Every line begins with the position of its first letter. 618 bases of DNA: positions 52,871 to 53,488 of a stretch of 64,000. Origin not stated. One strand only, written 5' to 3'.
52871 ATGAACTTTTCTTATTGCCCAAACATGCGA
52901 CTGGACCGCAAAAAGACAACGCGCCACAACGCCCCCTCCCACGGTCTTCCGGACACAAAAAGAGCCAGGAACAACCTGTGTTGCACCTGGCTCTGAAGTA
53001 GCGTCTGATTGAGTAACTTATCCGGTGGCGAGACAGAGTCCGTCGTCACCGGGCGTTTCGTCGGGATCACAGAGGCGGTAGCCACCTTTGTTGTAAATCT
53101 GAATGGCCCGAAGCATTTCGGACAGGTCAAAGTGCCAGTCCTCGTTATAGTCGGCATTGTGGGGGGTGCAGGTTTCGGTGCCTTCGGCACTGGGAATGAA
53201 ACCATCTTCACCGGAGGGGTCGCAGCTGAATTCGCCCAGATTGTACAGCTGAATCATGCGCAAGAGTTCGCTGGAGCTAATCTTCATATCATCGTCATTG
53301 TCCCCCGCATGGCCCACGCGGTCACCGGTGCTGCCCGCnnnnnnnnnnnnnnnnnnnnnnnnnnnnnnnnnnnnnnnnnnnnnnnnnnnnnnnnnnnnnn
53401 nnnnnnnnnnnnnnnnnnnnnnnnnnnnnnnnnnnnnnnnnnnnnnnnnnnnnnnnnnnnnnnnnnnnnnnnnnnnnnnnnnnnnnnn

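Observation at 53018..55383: Tandem diverged secreted paralogs with swapped C-terminal anchoring modules (dockerin/EF-hand repeats vs PEP-CTERM-like)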

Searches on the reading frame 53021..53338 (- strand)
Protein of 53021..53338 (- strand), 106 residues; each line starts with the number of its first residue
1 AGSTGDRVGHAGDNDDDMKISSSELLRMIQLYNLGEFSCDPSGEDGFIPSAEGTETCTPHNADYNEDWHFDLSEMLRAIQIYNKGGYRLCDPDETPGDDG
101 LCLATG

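Call 11: find_homologous_proteins(query=window:53021-53338:-, max_evalue=0.01)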
Query seq(106 aa) (106 aa): 1 proteins with E <= 0.01 among 2 candidates.
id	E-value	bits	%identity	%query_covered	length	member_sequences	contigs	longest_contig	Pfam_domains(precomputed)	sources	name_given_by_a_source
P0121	7.0e-21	92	55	81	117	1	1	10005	-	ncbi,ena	-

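Call 17: search_protein_families(library=ncbifam, proteins=[window:53021-53338:-], max_evalue=10)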
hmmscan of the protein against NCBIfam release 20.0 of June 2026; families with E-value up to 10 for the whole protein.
seq(106 aa): 0 families

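Call 18: search_protein_families(library=pfam, proteins=[window:53021-53338:-], max_evalue=10)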
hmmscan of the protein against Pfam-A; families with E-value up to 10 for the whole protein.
seq(106 aa): 1 family
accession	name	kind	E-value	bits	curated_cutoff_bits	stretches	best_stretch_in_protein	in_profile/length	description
PF13405.12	EF-hand_6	-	0.0094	16.1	25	1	13-33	10-28/30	EF-hand domain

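Call 20: search_protein_representatives(alignment_id=A1)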
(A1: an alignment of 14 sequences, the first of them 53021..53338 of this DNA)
Query: 14 sequences, 98 profile positions. Proteins with E-value up to 0.001 (for the whole library): 2934; up to 1e-10: 2317; up to 1e-30: 551. The best 150 are listed.
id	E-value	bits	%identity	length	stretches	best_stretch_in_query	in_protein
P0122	1.2e-133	451.8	-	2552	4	4-95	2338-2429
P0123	8.9e-69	243.8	-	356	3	5-94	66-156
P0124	1.3e-62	224.0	-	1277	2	4-96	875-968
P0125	3.6e-58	209.8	-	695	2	4-95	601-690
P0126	1.3e-57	208.0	-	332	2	4-94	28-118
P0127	2.9e-57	206.8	-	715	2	4-95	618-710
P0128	4.4e-57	206.3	-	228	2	6-96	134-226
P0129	4.5e-57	206.2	-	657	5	4-95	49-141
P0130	3.0e-55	200.4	-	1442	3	5-85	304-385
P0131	1.3e-51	188.7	-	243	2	5-95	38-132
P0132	7.2e-51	186.3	-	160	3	4-95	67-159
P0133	2.9e-47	174.8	-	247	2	6-96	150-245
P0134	8.6e-44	163.6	-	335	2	5-97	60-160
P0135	3.4e-42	158.5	-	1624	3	5-94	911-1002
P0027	2.2e-41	155.9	-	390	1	2-96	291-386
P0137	4.6e-41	154.9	-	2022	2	5-94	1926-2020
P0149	6.1e-39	148.1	-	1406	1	4-95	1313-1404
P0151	1.1e-38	147.3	-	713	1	5-96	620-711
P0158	9.4e-38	144.3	-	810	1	5-95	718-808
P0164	3.3e-37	142.5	-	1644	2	4-95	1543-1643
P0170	5.8e-37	141.7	-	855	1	4-96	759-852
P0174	9.1e-37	141.1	-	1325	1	6-97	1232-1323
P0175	9.7e-37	141.0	-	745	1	4-95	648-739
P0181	1.7e-36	140.3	-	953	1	4-96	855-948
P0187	3.2e-36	139.4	-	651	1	4-95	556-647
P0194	4.7e-36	138.8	-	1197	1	4-96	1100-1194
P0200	8.6e-36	138.0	-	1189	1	4-95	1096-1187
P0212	1.8e-35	137.0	-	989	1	5-95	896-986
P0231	4.9e-35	135.6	-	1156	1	3-95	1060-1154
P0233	5.0e-35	135.5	-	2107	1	4-95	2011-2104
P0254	1.1e-34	134.4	-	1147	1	5-96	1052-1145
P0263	1.7e-34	133.9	-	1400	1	4-96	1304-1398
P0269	2.1e-34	133.6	-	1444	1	4-96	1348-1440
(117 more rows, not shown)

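Call 21: search_protein_families(library=pfam, proteins=[P0125, P0127, P0151, P0158, P0170, P0175, P0181, P0187, P0149, P0174], max_evalue=0.01)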
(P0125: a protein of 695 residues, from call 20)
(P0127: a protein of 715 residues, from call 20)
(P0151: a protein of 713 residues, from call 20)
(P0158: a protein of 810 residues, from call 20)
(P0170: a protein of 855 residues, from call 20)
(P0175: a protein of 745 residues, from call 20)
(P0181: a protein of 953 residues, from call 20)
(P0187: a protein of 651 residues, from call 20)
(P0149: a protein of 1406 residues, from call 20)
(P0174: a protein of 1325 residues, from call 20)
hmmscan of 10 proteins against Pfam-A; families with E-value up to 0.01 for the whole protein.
P0125 (695 aa): 0 families

P0127 (715 aa): 1 family
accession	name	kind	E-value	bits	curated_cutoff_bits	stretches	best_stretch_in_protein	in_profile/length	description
PF10633.15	NPCBM_assoc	-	2.7e-06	27.9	24.4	1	507-547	3-42/78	NPCBM-associated, NEW3 domain of alpha-galactosidase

P0151 (713 aa): 12 families
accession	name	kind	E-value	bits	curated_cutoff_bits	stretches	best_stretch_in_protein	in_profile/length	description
PF16403.11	Bact_surface_Ig-like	-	3.3e-96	315.8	27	5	115-187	1-71/71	Bacterial surface protein, Ig-like domain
PF18981.6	InlK_D3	-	1.6e-13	51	25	1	146-187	36-75/75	Internalin K domain (D3/D4)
PF23237.1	HYR_4C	-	1e-12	48.4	27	2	360-417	6-64/73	HYR-like domain with 4 cysteines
PF02494.22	HYR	-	2.6e-10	40.9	21.7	0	428-498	1-73/81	HYR domain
PF07523.18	Big_3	-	2.7e-09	37.6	21.2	1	388-419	35-66/68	Bacterial Ig-like domain (group 3)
PF15418.12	DUF4625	-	2.8e-06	28.1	27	0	318-336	102-120/131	Domain of unknown function (DUF4625)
PF04234.18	CopC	-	3.4e-05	25.2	23.3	0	108-170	15-76/92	CopC domain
PF19077.6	Big_13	-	0.00042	21.2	27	0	103-182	19-95/102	Bacterial Ig-like domain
PF00028.23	Cadherin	-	0.00077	20.3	28.8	0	227-267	50-90/93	Cadherin domain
PF13202.12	EF-hand_5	-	0.00097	19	25.9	0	623-639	8-24/25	EF hand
PF12245.14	Big_3_2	-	0.0043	17.7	23.3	0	400-423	92-116/122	Bacterial Ig-like domain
PF13750.12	Big_3_3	-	0.0092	16.1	27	0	243-284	16-57/157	Bacterial Ig-like domain (group 3)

P0158 (810 aa): 7 families
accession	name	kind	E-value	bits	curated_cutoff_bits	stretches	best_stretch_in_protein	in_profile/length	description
PF07602.17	DUF1565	-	1.2e-09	38.3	20.3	1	257-368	148-254/257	Protein of unknown function (DUF1565)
PF13499.12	EF-hand_7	-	0.00053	20.7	30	0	708-738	36-66/67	EF-hand domain pair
PF13202.12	EF-hand_5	-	0.0011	18.8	25.9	1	721-737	8-24/25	EF hand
PF13229.12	Beta_helix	-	0.0012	19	25.9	1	218-317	15-99/158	Right handed beta helix region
PF00036.39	EF-hand_1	-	0.0032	17.3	25.4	0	721-738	9-26/29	EF hand domain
PF13405.12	EF-hand_6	-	0.0063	16.6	25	0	721-740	9-28/30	EF-hand domain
PF06119.19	NIDO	-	0.007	16.8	25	0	492-542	3-53/186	Nidogen-like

P0170 (855 aa): 9 families
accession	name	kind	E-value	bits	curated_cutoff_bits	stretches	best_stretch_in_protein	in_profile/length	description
PF16403.11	Bact_surface_Ig-like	-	1.5e-56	188.8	27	3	524-596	1-71/71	Bacterial surface protein, Ig-like domain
PF18981.6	InlK_D3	-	1.8e-10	41.2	25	0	564-596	43-75/75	Internalin K domain (D3/D4)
PF19077.6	Big_13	-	8.4e-05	23.4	27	0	568-589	72-93/102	Bacterial Ig-like domain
PF07523.18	Big_3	-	0.00021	21.9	21.2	0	558-586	36-64/68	Bacterial Ig-like domain (group 3)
PF12245.14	Big_3_2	-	0.00022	21.8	23.3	0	622-667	63-111/122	Bacterial Ig-like domain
PF00801.26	PKD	-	0.00025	21.4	23.5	0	728-750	54-76/80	PKD domain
PF15418.12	DUF4625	-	0.0003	21.5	27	0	567-588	102-123/131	Domain of unknown function (DUF4625)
PF02494.22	HYR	-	0.0019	18.9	21.7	0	518-594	2-79/81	HYR domain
PF13202.12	EF-hand_5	-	0.0071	16.2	25.9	0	761-779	6-24/25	EF hand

P0175 (745 aa): 6 families
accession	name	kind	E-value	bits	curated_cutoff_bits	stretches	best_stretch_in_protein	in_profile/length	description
PF00036.39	EF-hand_1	-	5.1e-42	138.8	25.4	1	256-281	2-27/29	EF hand domain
PF13499.12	EF-hand_7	-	1.7e-39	134.5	30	4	435-492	5-66/67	EF-hand domain pair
PF13405.12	EF-hand_6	-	7.3e-39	128.2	25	2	293-317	5-29/30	EF-hand domain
PF13202.12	EF-hand_5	-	4.2e-34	114.9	25.9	4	71-90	2-21/25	EF hand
PF10591.15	SPARC_Ca_bdg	-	2e-15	57.5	22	0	259-310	59-110/113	Secreted protein acidic and rich in cysteine Ca binding region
PF13833.12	EF-hand_8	-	1.1e-14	54.3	28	0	69-94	26-51/54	EF-hand domain pair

P0181 (953 aa): 2 families
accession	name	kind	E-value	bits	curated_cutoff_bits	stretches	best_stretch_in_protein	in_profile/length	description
PF18998.6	Flg_new_2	-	2.9e-104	341.6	23.6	11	785-851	7-71/73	Divergent InlB B-repeat domain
PF09479.16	Flg_new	-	2.8e-07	31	27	0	703-767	1-60/65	Listeria-Bacteroides repeat domain (List_Bact_rpt)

P0187 (651 aa): 0 families

P0149 (1406 aa): 4 families
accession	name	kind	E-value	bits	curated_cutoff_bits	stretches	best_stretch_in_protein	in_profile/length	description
PF10142.15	PhoPQ_related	-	1.8e-114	382.7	20.3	1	26-383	1-367/367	PhoPQ-activated pathogenicity-related protein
PF17963.7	Big_9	-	9.3e-09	36.5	23.6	1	483-571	2-89/89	Bacterial Ig domain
PF09811.14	Yae1_N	-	0.00043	20.3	27.5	1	1275-1309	3-37/39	Essential protein Yae1, N terminal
PF17892.7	Cadherin_5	-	0.00052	20.2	26.5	1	535-572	60-97/98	Cadherin-like domain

P0174 (1325 aa): 9 families
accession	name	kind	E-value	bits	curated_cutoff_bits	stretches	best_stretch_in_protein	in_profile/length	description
PF18998.6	Flg_new_2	-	8e-55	183.2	23.6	6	734-806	1-71/73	Divergent InlB B-repeat domain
PF12799.13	LRR_4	-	1.9e-29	101.4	27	6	104-144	2-43/44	Leucine Rich repeats (2 copies)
PF13855.12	LRR_8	-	1.4e-10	41.2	27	1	82-137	2-61/61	Leucine rich repeat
PF23952.1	LRR_EndoS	-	1.9e-08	35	27.9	0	27-141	2-101/116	Endo-beta-N-acetylglucosaminidase EndoS LRR domain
PF14580.12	LRR_9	-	4.2e-05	23.6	30.5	1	355-441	39-126/175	Leucine-rich repeat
PF23598.1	LRR_14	-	0.00021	20.6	40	0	83-217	72-196/353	Leucine-rich repeat region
PF09479.16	Flg_new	-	0.00027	21.4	27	0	1078-1116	26-65/65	Listeria-Bacteroides repeat domain (List_Bact_rpt)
PF13516.12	LRR_6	-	0.0014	18.9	23.4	0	80-95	2-17/24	Leucine Rich repeat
PF24048.1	LRR_NXF1-5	-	0.0089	16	30.5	1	379-435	53-109/142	NXF1/2/3/5 leucine-rich repeat domain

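Call 30: list_cluster_members(proteins=[P0125, P0127, P0151, P0158, P0170, P0181, P0149, P0174, P0122, P0123])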
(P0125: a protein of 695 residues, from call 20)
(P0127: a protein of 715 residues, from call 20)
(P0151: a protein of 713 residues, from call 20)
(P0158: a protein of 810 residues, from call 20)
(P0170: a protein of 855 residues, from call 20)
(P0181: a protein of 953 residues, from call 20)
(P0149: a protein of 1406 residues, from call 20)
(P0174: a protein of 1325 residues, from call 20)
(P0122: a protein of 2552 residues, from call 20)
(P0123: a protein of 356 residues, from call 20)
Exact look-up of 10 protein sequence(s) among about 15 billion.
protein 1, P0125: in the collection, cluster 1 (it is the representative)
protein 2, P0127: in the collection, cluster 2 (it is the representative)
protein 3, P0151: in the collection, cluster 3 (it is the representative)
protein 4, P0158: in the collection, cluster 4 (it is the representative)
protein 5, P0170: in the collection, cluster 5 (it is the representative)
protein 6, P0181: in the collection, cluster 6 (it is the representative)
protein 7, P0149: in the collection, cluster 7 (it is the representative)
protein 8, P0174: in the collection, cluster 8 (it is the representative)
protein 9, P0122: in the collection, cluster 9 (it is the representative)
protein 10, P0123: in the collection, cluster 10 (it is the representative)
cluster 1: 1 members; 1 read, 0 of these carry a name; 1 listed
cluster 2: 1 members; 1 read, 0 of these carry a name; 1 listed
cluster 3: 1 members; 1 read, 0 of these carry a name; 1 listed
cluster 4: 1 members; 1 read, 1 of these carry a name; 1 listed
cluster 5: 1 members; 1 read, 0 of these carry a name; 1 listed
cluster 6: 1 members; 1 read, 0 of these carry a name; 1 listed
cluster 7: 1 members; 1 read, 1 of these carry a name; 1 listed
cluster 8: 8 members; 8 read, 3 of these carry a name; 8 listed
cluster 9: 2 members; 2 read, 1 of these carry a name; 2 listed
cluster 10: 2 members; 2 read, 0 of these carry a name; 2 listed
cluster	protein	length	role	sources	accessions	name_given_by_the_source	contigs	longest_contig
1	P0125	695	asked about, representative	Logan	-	-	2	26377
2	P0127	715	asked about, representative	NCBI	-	-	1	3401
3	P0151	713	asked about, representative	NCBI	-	-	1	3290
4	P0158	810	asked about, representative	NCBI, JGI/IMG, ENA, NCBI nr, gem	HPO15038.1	MAG TPA: DUF1565 domain-containing protein [Candidatus Hydrogenedentes bacterium] | DUF1565 domain-containing protein [Candidatus Hydrogenedentota bacterium]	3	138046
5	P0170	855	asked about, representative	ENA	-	-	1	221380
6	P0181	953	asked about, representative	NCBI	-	-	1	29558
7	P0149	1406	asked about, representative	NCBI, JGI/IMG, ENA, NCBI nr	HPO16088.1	MAG TPA: PhoPQ-activated protein PqaA family protein [Candidatus Hydrogenedentes ... | PhoPQ-activated protein PqaA family protein [Candidatus Hydrogenedentota bacterium]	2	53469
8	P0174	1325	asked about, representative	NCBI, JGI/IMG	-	-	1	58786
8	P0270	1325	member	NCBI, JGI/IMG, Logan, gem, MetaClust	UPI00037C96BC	status=active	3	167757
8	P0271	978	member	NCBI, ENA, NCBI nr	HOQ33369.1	MAG TPA: hypothetical protein PLA12_12780 [Candidatus Hydrogenedens sp.] | hypothetical protein [Candidatus Hydrogenedens sp.]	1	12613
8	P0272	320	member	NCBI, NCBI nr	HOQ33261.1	MAG TPA: leucine-rich repeat domain-containing protein, partial [Candidatus Hydrogenedens ... | leucine-rich repeat domain-containing protein [Candidatus Hydrogenedens sp.]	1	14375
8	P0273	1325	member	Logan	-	-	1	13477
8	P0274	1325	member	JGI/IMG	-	-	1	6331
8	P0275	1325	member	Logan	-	-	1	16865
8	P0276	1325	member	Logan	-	-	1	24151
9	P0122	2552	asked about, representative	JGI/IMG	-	-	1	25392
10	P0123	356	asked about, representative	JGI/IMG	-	-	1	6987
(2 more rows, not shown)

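Call 49: predict_structure(alignment_id=A4)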
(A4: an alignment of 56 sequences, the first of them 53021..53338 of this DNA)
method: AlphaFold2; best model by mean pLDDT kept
length: 106 residues; sequences in the alignment: 56
mean_pLDDT: 89.6   pTM: 0.82
mean pLDDT of the five models: 89.6, 88.2, 86.5, 86.0, 86.0
residues with pLDDT >= 90: 77; 70-90: 21; 50-70: 5; < 50: 3
segments of 3 or more residues with pLDDT < 50: none
pLDDT, mean of each block of 10 residues (from residue 1): 60 93 97 94 88 86 94 97 96 93 88
secondary structure, 60 per line:
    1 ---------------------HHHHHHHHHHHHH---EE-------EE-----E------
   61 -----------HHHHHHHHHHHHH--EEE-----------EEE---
elements in order: H22-34 H72-84 E87-89 E101-103

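Call 67: fold_search(model_id=the predicted structure, library=pdb)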
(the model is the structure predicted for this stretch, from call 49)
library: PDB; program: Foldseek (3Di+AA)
matches with E <= 10: 20; with E <= 0.001: 0
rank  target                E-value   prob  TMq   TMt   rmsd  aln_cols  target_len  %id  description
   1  4fl4_J                1.8e+00  0.20  0.35  0.52   6.3        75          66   21  Scaffoldin conformation and dynamics revealed by a ternary complex from the Clostridium thermocellum cellulosome (released 2012-06-27)
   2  4fl4_A                2.6e+00  0.14  0.34  0.48   6.5        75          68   23  Scaffoldin conformation and dynamics revealed by a ternary complex from the Clostridium thermocellum cellulosome (released 2012-06-27)
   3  4dh2_D                3.2e+00  0.14  0.35  0.48   5.5        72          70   14  Crystal structure of Coh-OlpC(Cthe_0452)-Doc435(Cthe_0435) complex: A novel type I Cohesin-Dockerin complex from Clost (released 2012-11-28)
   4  4gz8_A                3.6e+00  0.01  0.12  0.03  12.4        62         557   18  Mouse Semaphorin 3A, domains Sema-PSI-IG (released 2012-10-17)
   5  2vn5_B                3.8e+00  0.15  0.34  0.56   4.3        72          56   10  The Clostridium cellulolyticum dockerin displays a dual binding mode for its cohesin partner (released 2008-05-20)
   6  5nrm_B                4.1e+00  0.10  0.33  0.48   6.4        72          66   15  Crystal structure of the sixth cohesin from Acetivibrio cellulolyticus' scaffoldin B in complex with Cel5 dockerin S51 (released 2018-01-31)
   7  2vn5_D                4.9e+00  0.12  0.33  0.56   4.3        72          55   10  The Clostridium cellulolyticum dockerin displays a dual binding mode for its cohesin partner (released 2008-05-20)
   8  4dh2_B                5.3e+00  0.10  0.35  0.47   5.3        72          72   14  Crystal structure of Coh-OlpC(Cthe_0452)-Doc435(Cthe_0435) complex: A novel type I Cohesin-Dockerin complex from Clost (released 2012-11-28)
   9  4y97_H                5.3e+00  0.04  0.25  0.15   9.2        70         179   11  Crystal Structure of human Pol alpha B-subunit in complex with C-terminal domain of catalytic subunit (released 2015-04-15)
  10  2mte_MODEL_1_A        5.6e+00  0.11  0.36  0.51   5.1        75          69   21  Solution structure of Doc48S (released 2014-10-15)
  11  4y97_F                6.4e+00  0.04  0.25  0.16   9.2        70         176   11  Crystal Structure of human Pol alpha B-subunit in complex with C-terminal domain of catalytic subunit (released 2015-04-15)
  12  4y97_D                6.4e+00  0.04  0.25  0.16   9.2        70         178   11  Crystal Structure of human Pol alpha B-subunit in complex with C-terminal domain of catalytic subunit (released 2015-04-15)
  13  5x6y_A                6.4e+00  0.01  0.17  0.05  12.1       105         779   17  Crystal structure of Rice Dwarf Virus P5 in complex with S-adenosylmethionine (released 2018-02-28)
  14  2vn6_B                6.8e+00  0.08  0.33  0.49   4.9        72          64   12  The Clostridium cellulolyticum dockerin displays a dual binding mode for its cohesin partner (released 2008-05-13)
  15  4y97_B                7.2e+00  0.03  0.25  0.16   9.3        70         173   11  Crystal Structure of human Pol alpha B-subunit in complex with C-terminal domain of catalytic subunit (released 2015-04-15)
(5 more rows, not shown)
